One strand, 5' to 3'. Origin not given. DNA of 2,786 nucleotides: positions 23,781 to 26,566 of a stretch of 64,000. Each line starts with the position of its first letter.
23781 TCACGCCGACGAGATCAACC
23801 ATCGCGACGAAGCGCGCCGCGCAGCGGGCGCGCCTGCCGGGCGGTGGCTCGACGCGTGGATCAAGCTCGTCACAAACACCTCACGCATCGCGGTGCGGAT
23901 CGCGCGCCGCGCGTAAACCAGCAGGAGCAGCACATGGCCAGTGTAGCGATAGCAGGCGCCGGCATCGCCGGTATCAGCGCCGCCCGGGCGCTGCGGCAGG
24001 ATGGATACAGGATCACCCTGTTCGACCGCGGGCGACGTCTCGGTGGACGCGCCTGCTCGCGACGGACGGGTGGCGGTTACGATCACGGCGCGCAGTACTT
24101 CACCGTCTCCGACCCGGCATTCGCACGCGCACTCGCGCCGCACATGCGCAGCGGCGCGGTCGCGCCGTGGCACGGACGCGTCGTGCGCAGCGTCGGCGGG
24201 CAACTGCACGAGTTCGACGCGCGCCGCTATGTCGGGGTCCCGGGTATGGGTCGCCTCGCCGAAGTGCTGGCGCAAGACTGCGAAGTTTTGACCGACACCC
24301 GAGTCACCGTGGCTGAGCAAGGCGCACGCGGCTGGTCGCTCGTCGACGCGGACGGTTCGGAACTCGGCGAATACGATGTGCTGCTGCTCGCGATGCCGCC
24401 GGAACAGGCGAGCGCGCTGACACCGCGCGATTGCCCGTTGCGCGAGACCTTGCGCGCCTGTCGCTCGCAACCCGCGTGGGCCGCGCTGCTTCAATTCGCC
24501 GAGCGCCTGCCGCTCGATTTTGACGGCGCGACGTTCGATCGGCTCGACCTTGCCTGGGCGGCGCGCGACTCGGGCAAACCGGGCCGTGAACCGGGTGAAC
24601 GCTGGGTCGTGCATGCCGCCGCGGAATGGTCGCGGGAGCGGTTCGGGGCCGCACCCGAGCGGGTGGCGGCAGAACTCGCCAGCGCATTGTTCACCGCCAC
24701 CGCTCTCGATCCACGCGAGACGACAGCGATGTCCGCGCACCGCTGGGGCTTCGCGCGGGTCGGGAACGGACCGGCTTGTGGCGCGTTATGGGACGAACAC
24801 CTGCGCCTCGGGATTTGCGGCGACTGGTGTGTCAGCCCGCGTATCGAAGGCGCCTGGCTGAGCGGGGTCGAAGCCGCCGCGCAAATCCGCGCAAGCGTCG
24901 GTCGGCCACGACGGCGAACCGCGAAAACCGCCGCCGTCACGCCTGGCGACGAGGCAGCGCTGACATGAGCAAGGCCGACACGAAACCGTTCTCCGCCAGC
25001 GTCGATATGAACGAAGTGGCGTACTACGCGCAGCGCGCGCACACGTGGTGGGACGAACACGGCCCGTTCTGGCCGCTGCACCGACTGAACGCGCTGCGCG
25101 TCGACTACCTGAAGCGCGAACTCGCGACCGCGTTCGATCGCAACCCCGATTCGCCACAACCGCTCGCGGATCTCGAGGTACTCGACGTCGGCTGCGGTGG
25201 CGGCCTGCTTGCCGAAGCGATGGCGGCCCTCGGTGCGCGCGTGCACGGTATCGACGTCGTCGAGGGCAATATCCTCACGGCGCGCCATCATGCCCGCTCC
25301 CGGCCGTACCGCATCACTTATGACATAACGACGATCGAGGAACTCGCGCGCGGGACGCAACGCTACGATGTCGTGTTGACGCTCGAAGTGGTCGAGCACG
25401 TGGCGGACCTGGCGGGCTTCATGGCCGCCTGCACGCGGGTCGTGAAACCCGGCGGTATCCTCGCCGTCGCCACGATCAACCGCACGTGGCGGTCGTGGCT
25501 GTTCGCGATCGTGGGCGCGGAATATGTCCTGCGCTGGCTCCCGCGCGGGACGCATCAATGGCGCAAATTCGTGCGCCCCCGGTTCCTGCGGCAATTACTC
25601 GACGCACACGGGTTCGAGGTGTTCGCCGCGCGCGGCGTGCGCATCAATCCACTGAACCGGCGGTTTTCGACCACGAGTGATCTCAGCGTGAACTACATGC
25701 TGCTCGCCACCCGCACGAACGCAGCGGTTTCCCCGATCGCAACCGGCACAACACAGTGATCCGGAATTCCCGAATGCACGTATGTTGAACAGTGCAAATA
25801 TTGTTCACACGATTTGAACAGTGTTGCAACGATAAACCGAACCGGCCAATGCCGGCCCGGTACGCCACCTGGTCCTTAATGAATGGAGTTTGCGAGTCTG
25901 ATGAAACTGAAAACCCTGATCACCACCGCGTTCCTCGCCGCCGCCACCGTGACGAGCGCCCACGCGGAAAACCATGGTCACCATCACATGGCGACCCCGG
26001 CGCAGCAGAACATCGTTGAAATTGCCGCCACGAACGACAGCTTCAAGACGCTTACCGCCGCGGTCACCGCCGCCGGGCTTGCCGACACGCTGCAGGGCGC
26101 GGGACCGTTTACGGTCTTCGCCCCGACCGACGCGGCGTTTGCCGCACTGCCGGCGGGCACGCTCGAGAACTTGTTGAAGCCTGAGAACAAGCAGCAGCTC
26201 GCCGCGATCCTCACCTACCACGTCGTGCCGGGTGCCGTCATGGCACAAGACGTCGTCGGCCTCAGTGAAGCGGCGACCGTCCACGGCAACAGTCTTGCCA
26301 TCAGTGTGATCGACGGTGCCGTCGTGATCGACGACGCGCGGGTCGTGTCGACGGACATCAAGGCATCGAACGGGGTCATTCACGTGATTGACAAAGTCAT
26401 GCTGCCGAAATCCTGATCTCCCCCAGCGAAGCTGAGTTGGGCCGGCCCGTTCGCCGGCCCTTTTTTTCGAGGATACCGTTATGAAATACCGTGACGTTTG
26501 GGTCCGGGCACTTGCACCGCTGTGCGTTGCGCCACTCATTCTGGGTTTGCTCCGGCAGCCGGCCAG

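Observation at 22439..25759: HiPIP–Cys mini-protein–DCC::Coq7 fusion–flavoprotein–UbiG operon: a ubiquinone-modifying hydroxylase packaged with its own electron-transfer partners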

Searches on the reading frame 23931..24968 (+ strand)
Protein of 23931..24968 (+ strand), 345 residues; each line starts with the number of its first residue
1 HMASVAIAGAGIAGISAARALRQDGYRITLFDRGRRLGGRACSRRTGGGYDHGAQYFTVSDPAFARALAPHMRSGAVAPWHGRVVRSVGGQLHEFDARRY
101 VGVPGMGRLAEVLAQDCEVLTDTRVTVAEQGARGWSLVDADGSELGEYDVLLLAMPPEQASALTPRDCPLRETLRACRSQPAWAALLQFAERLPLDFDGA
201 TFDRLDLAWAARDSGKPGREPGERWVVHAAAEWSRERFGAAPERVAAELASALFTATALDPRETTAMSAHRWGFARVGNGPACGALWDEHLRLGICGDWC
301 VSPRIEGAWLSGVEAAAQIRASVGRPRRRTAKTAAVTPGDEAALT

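Call 3: search_protein_families(library=pfam, proteins=[window:23931-24968:+], max_evalue=0.01)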
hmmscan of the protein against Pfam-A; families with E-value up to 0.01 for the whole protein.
window:23931-24968:+ (345 aa): 9 families
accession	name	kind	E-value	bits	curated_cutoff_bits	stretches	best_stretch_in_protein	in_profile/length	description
PF01593.30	Amino_oxidase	-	8.9e-16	58.6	19.8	2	95-319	192-442/443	Flavin containing amine oxidoreductase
PF13450.12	NAD_binding_8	-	1.5e-13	51.2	21.9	1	7-63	1-60/68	NAD(P)-binding Rossmann-like domain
PF01266.30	DAO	-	2.8e-08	34.1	27.9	1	5-57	2-51/353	FAD dependent oxidoreductase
PF07992.20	Pyr_redox_2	-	2.2e-06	27.8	26.1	1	4-155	2-107/291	Pyridine nucleotide-disulphide oxidoreductase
PF12831.13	FAD_oxidored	-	0.00024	21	27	1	5-44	2-41/416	FAD dependent oxidoreductase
PF00890.30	FAD_binding_2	-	0.0009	19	20.4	1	5-51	2-46/414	FAD binding domain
PF13454.12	NAD_binding_9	-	0.0019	18.6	21.8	0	6-43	1-42/155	FAD-NAD(P)-binding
PF03486.20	HI0933_like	-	0.0048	16.8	50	1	4-40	2-38/244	HI0933-like protein Rossmann domain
PF00070.33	Pyr_redox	-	0.0051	17.7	22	0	4-40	1-36/82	Pyridine nucleotide-disulphide oxidoreductase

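Call 7: search_protein_families(library=ncbifam, proteins=[window:23931-24968:+], max_evalue=0.01)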
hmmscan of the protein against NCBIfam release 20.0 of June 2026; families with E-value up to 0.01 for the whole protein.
window:23931-24968:+ (345 aa): 47 families (the best 25 are shown)
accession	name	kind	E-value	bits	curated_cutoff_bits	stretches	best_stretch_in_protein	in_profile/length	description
TIGR03467.1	HpnE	equivalog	2.1e-16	60.3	283.05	2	5-47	1-43/430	hydroxysqualene dehydroxylase HpnE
NF008841.0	PRK11883.1-1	equivalog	6.1e-10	38.6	517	1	3-108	4-114/453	protoporphyrinogen oxidase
TIGR03197.1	MnmC_Cterm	equivalog_domain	1.2e-08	34.5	174.2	1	5-47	2-44/400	FAD-dependent 5-carboxymethylaminomethyl-2-thiouridine(34) oxidoreductase MnmC1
NF002480.1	PRK01747.1-1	equivalog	1.5e-08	33.5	540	1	4-47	250-293/645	bifunctional tRNA (5-methylaminomethyl-2-thiouridine)(34)-methyltransferase MnmC2/FAD-dependent 5-carboxymethylaminomethyl-2-thiouridine(34)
NF005560.0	PRK07233.1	equivalog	9.7e-08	31.2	252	1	4-48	2-46/435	hypothetical protein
TIGR02734.1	crtI_fam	subfamily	7.6e-07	28.2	238.1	1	6-58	2-55/504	phytoene desaturase family protein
NF058655.1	CrtID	equivalog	4.1e-06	25.9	640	1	5-60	1-57/478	bifunctional phytoene desaturase/3,4-desaturase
NF049967.1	QhpG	equivalog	1.1e-05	24.6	240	1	5-36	1-32/423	flavin-dependent monooxygenase QhpG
NF045599.1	bili_reduct_long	exception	1.2e-05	23.7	750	1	4-40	383-419/641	bilirubin reductase, long form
NF009410.0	PRK12771.1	subfamily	1.7e-05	23.6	516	1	4-39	140-175/566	NAD(P)-binding protein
NF005547.0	PRK07208.1-3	equivalog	2.1e-05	23.4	380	1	4-60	6-63/465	hypothetical protein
TIGR00562.1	proto_IX_ox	equivalog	4.5e-05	22.2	97.85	1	2-62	2-65/470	protoporphyrinogen oxidase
NF009074.0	PRK12409.1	equivalog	5.5e-05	22.5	494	1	2-35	1-34/410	D-amino acid dehydrogenase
NF042421.1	hydcarot_desat_CrtD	equivalog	8.8e-05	21.1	500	1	2-60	1-60/487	1-hydroxycarotenoid 3,4-desaturase CrtD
NF045637.1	carotdesatCrtDProt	equivalog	9.1e-05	21.2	580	1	5-58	1-55/485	1-hydroxycarotenoid 3,4-desaturase CrtD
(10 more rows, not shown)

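Call 20: search_solved_structures(query=window:23931-24968:+, max_evalue=0.001)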
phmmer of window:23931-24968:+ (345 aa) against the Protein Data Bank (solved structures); distinct sequences matched with E-value up to 0.001: 15.
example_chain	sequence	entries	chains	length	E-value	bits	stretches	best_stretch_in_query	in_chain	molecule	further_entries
4zcc_A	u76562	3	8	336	3.8e-59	204.2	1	4-319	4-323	Renalase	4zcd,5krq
3kkj_A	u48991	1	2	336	4.3e-58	200.7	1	4-319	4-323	Amine oxidase, flavin-containing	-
9rum_A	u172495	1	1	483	0.00012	24.9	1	5-47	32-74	Tetrapodal ancestor of L-amino acid oxidase: Q225A mutant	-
9rvh_A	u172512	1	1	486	0.00012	24.9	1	5-47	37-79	Tetrapodal ancestor of L-amino acid oxidase: Q225A-Loop (P361-PREGA-L367) mutant with phen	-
9t73_B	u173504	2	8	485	0.00012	24.9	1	5-47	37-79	Tetrapodal ancestor of L-amino acid oxidases: I224A-Q225H-P361-PREGA-L367 bound to phenyla | Tetrapodal ancestor of L-amino acid oxidase: I224A-Q225H-P361-PREGA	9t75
9rvj_A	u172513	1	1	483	0.00012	24.9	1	5-47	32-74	Tetrapodal ancestor of L-amino acid oxidase: Q225H - W377I double mutant with phenylalanin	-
9qs1_A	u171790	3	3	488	0.00012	24.9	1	5-47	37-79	Tetrapodal ancestor of L-amino acis oxidases | Tetrapodal ancestor of L-amino acid oxidases | Tetrapodal ancestor of L-amino acid oxidases co-crystallised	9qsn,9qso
9run_A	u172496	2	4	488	0.00012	24.9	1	5-47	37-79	Tetrapodal ancestor of L-amino acid oxidase: Q225H-W377I double mutant | Tetrapodal ancestor of L-amino acid oxidases: W377I mutant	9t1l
2yg6_A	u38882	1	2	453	0.00013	24.9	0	4-60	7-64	PUTRESCINE OXIDASE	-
4rep_A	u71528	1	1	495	0.00021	24.1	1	4-59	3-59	Gamma-carotene desaturase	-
6lqc_A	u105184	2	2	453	0.00033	23.5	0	3-57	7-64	Cyclohexylamine Oxidase | Amine oxidase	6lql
6wpu_A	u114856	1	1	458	0.00039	23.3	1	4-40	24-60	Flavin-containing monooxygenase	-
8i6i_A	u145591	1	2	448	0.0004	23.2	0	3-57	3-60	Amine oxidase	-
3k7t_A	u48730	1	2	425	0.00054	22.8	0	5-46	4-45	6-hydroxy-L-nicotine oxidase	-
3k7m_X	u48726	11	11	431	0.00057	22.7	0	5-46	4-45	6-hydroxy-L-nicotine oxidase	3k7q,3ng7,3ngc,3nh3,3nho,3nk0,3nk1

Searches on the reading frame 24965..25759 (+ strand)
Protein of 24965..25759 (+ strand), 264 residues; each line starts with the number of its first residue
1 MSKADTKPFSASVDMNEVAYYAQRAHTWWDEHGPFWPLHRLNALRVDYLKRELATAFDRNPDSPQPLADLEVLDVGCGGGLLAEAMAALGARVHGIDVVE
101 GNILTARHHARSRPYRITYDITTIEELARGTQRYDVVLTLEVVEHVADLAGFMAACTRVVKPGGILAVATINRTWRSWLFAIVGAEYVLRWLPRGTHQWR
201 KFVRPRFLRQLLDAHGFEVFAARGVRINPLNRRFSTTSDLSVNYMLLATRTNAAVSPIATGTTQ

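Call 3: search_protein_families(library=pfam, proteins=[window:24965-25759:+], max_evalue=0.01)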
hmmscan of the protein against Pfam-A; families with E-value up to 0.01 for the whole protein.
window:24965-25759:+ (264 aa): 13 families
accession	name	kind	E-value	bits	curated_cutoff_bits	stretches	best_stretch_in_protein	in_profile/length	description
PF13489.12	Methyltransf_23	-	7.1e-23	81.6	27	1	49-219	5-161/164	Methyltransferase domain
PF08241.18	Methyltransf_11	-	2.2e-20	73.5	21.2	1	73-167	1-94/95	Methyltransferase domain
PF13649.12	Methyltransf_25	-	1.2e-17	64.8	27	1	72-164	1-97/97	Methyltransferase domain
PF13847.12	Methyltransf_31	-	1e-16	61.4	27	1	69-190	4-116/145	Methyltransferase domain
PF08242.18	Methyltransf_12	-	2e-15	57.8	30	1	73-166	1-98/98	Methyltransferase domain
PF02353.26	CMAS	-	3.5e-08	33.5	27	1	71-178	65-174/273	Mycolic acid cyclopropane synthetase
PF06325.19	PrmA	-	6.5e-07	29.6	22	1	69-169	162-259/296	Ribosomal protein L11 methyltransferase (PrmA)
PF05401.17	NodS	-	1.1e-05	25.9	24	1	71-189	46-165/201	Nodulation protein S (NodS)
PF01209.24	Ubie_methyltran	-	0.00044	20.1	20.1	1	68-172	47-155/233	ubiE/COQ5 methyltransferase family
PF05891.18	Methyltransf_PK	-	0.00059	19.9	27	1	71-168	58-159/218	AdoMet dependent proline di-methyltransferase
PF08003.17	Methyltransf_9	-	0.0025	17.3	23.8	1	62-168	109-217/315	Protein of unknown function (DUF1698)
PF05175.20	MTS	-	0.0041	17.2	23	1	69-112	32-77/170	Methyltransferase small domain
PF05148.21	Methyltransf_8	-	0.0079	16.5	27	0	68-173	72-161/219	Hypothetical methyltransferase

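Call 7: search_protein_families(library=ncbifam, proteins=[window:24965-25759:+], max_evalue=0.01)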
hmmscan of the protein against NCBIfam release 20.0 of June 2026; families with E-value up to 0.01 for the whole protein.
window:24965-25759:+ (264 aa): 38 families (the best 25 are shown)
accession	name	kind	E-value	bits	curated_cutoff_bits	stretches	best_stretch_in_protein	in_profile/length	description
TIGR01983.1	UbiG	equivalog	1.6e-78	263.1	102.95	1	17-245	1-228/228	bifunctional 2-polyprenyl-6-hydroxyphenol methylase/3-demethylubiquinol 3-O-methyltransferase UbiG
NF043040.1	corrin_prot_MT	hypoth_equivalog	2e-14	53.6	180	1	69-192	42-175/216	corrinoid protein-associated methyltransferase CpaM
TIGR02021.1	BchM-ChlM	equivalog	3.7e-12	46.1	158.9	1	66-155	52-142/218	magnesium protoporphyrin IX methyltransferase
NF047649.1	MTase_UXPK_star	exception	1.6e-11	43.8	460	1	71-170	80-183/283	methyltransferase/UXPK-star double selenoprotein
TIGR02072.1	BioC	equivalog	8.3e-11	42.1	184.95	1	69-171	35-135/244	malonyl-ACP O-methyltransferase BioC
NF045667.1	MTase_DVU1556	equivalog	3.6e-10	39.6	155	1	70-176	24-127/213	DVU_1556 family methyltransferase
NF008264.0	PRK11036.1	equivalog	5e-10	39.3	366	1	68-227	44-210/261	tRNA uridine 5-oxyacetic acid(34) methyltransferase CmoM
NF007610.0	PRK10258.1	equivalog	7.7e-10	38.5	342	1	71-172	45-142/251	malonyl-ACP O-methyltransferase BioC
NF041537.1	ArsM_AhpD_UU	exception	2.9e-09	36.2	510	1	71-169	79-181/345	arsenite methyltransferase/AhpD domain selenoprotein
NF004851.0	PRK06202.1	equivalog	4.1e-08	32.9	243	1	69-188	61-184/237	hypothetical protein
NF008823.0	PRK11873.1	subfamily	6e-08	32.5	263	1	71-171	80-184/272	arsenite methyltransferase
NF041536.1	ArsM_DUF2284_UU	exception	6.1e-08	31.4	575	1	71-169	79-181/459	arsenite methyltransferase/DUF2284 domain selenoprotein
TIGR04290.1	meth_Rta_06860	hypoth_equivalog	7e-08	32.2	300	1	64-146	45-128/226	TIGR04290 family methyltransferase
NF001790.0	PRK00517.3-3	equivalog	8.5e-08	31.9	269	1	71-171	125-226/262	50S ribosomal protein L11 methyltransferase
TIGR00452.1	TIGR00452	equivalog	1.1e-07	31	275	1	56-171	105-222/316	tRNA 5-methoxyuridine(34)/uridine 5-oxyacetic acid(34) synthase CmoB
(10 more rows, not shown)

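Call 88: find_homologous_proteins(query=window:24965-25759:+, max_evalue=1e-20)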
Query window:24965-25759:+ (264 aa): 7995 proteins with E <= 1e-20 among 8000 candidates; the best 120 are listed.
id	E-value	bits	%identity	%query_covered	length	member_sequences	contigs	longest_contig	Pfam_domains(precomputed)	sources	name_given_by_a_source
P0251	3.5e-162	556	92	100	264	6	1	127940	PF13847.13,PF13489.13,PF06325.20,PF02353.27,PF13649.13,PF08241.19,PF08242.19,PF05401.17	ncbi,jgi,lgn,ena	jgi:2-polyprenyl-6-hydroxyphenyl methylase/3-demethylubiquinone-9 3-methyltransferase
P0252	3.8e-143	493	81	100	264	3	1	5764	PF13847.13,PF13489.13,PF06325.20,PF02353.27,PF13649.13,PF08241.19,PF08242.19,PF05401.17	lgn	-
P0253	3.8e-141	487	80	100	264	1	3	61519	PF13847.13,PF13489.13,PF06325.20,PF02353.27,PF13649.13,PF08241.19,PF08242.19,PF05401.17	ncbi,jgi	ncbi:MAG: bifunctional 2-polyprenyl-6-hydroxyphenol methylase/3-demethylubiquinol 3-O-methyltransfer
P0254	3.8e-138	477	81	95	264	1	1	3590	PF13847.13,PF13489.13,PF06325.20,PF02353.27,PF13649.13,PF08241.19,PF08242.19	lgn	-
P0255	1.5e-135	469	82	94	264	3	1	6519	PF13847.13,PF13489.13,PF06325.20,PF02353.27,PF13649.13,PF08241.19,PF08242.19,PF05401.17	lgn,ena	-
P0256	7.8e-112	391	68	95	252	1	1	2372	PF13847.13,PF13489.13,PF06325.20,PF02353.27,PF13649.13,PF08241.19,PF08242.19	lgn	-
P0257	3.5e-96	340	62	92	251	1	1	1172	PF13847.13,PF13489.13,PF06325.20,PF02353.27,PF13649.13,PF08241.19,PF08242.19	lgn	-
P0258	3.9e-96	339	60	92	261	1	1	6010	PF13847.13,PF13489.13,PF06325.20,PF02353.27,PF05175.21,PF13649.13,PF08241.19,PF08242.19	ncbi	-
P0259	7.9e-96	338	63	93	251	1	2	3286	PF13847.13,PF13489.13,PF06325.20,PF02353.27,PF13649.13,PF08241.19,PF08242.19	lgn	-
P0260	5.1e-94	332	61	93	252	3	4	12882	PF13847.13,PF13489.13,PF06325.20,PF02353.27,PF13649.13,PF08241.19,PF08242.19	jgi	jgi:2-polyprenyl-6-hydroxyphenyl methylase/3-demethylubiquinone-9 3-methyltransferase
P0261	9.5e-94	332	59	93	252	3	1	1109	PF13847.13,PF13489.13,PF06325.20,PF02353.27,PF13649.13,PF01209.25,PF08241.19,PF08242.19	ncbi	-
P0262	1.1e-93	331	64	94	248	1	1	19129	PF13847.13,PF13489.13,PF06325.20,PF02353.27,PF05175.21,PF13649.13,PF01209.25,PF08241.19,PF08242.19,PF05401.17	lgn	-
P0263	1.6e-93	331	59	90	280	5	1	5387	PF13847.13,PF13489.13,PF06325.20,PF02353.27,PF13649.13,PF08241.19,PF08242.19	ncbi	-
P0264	2.4e-93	330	61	92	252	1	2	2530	PF13847.13,PF13489.13,PF06325.20,PF02353.27,PF13649.13,PF08241.19,PF08242.19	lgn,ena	-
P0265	2.5e-93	330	60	92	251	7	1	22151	PF13847.13,PF13489.13,PF06325.20,PF02353.27,PF13649.13,PF08241.19,PF08242.19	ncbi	-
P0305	3.8e-90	320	60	91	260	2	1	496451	PF13847.13,PF13489.13,PF06325.20,PF02353.27,PF13649.13,PF08241.19,PF08242.19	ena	-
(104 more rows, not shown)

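Call 89: find_encoding_contigs(protein=P0262, flank=10000, max_places=1)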
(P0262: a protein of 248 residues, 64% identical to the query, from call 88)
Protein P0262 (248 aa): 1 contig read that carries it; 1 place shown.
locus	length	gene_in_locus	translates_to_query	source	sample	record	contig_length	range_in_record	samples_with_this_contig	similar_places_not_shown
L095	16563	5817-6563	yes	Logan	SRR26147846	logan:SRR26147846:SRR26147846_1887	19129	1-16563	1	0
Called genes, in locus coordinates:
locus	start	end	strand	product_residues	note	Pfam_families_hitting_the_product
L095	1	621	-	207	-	?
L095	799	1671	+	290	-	PF00892:EamA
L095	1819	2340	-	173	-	PF02469:Fasciclin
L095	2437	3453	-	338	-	PF00376:MerR, PF13411:MerR_1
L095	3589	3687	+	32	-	-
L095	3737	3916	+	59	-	-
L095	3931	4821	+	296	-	PF04134:DCC1-like, PF03232:COQ7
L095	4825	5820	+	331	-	PF01266:DAO (faint), PF01593:Amino_oxidase (weak), PF07992:Pyr_redox_2 (weak), PF13450:NAD_binding_8, PF13454:NAD_binding_9 (faint), PF01593:Amino_oxidase (weak)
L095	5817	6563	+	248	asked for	PF13489:Methyltransf_23, PF01209:Ubie_methyltran, PF02353:CMAS, PF06325:PrmA, PF13649:Methyltransf_25, PF13847:Methyltransf_31, PF08241:Methyltransf_11, PF08242:Methyltransf_12, +2 more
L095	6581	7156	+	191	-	PF12766:Pyridox_oxase_2, PF01243:PNPOx_N (weak)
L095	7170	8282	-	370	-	PF01734:Patatin, PF12536:DUF3734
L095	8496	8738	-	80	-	PF13441:Gly-zipper_YMGG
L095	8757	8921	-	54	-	-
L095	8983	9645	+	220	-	PF00498:FHA, PF16697:Yop-YscD_cpl (weak), PF01527:HTH_Tnp_1 (weak)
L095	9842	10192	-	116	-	PF28289:BV97_02767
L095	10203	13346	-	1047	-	PF00873:ACR_tran, PF02355:SecD_SecF_C (weak)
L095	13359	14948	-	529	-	PF25967:RND-MFP_C (weak), PF25975:CzcB_C, PF25989:YknX_C (faint)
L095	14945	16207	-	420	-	PF02321:OEP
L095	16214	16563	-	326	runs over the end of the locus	PF05569:Peptidase_M56 (weak), PF01435:Peptidase_M48 (weak)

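Call 90: find_encoding_contigs(protein=P0305, flank=6000, max_places=1)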
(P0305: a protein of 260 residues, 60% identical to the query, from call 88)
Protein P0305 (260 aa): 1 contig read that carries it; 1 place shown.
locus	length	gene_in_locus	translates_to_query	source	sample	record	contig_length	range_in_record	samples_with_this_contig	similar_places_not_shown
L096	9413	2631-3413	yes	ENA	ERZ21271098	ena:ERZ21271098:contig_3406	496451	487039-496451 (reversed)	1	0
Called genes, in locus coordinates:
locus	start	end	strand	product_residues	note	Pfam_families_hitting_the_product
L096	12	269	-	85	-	-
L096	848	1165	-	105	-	-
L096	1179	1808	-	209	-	PF00376:MerR (weak), PF13411:MerR_1, PF02607:B12-binding_2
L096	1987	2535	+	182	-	PF02469:Fasciclin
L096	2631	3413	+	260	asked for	PF13489:Methyltransf_23, PF02353:CMAS, PF06325:PrmA (weak), PF13847:Methyltransf_31, PF08241:Methyltransf_11, PF08242:Methyltransf_12, PF13649:Methyltransf_25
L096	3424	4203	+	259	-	PF09955:DUF2189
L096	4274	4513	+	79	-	-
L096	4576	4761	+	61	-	-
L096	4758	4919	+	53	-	-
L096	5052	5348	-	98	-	PF01541:GIY-YIG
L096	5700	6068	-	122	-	PF00923:TAL_FSA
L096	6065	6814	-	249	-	PF00923:TAL_FSA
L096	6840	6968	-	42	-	-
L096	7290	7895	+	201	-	PF14378:PAP2_3 (weak), PF01569:PAP2 (weak)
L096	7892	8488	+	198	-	-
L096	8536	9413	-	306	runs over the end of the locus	PF00487:FA_desaturase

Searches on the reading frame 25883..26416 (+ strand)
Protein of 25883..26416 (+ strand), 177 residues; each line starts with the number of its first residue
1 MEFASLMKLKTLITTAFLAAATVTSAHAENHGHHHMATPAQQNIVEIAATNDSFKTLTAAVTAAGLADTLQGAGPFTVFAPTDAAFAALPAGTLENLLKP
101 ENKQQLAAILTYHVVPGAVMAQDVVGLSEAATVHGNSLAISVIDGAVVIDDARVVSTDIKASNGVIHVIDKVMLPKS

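Call 3: search_protein_families(library=pfam, proteins=[window:25883-26416:+], max_evalue=0.01)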
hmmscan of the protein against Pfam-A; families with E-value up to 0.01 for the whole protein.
window:25883-26416:+ (177 aa): 1 family
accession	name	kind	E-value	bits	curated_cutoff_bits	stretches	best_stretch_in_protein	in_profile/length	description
PF02469.27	Fasciclin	-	7e-41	139.7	22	1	53-175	2-123/123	Fasciclin domain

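Call 103: search_protein_families(library=ncbifam, proteins=[window:25901-26416:+], max_evalue=0.00001)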
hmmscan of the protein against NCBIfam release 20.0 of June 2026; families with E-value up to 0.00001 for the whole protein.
window:25901-26416:+ (171 aa): 0 families
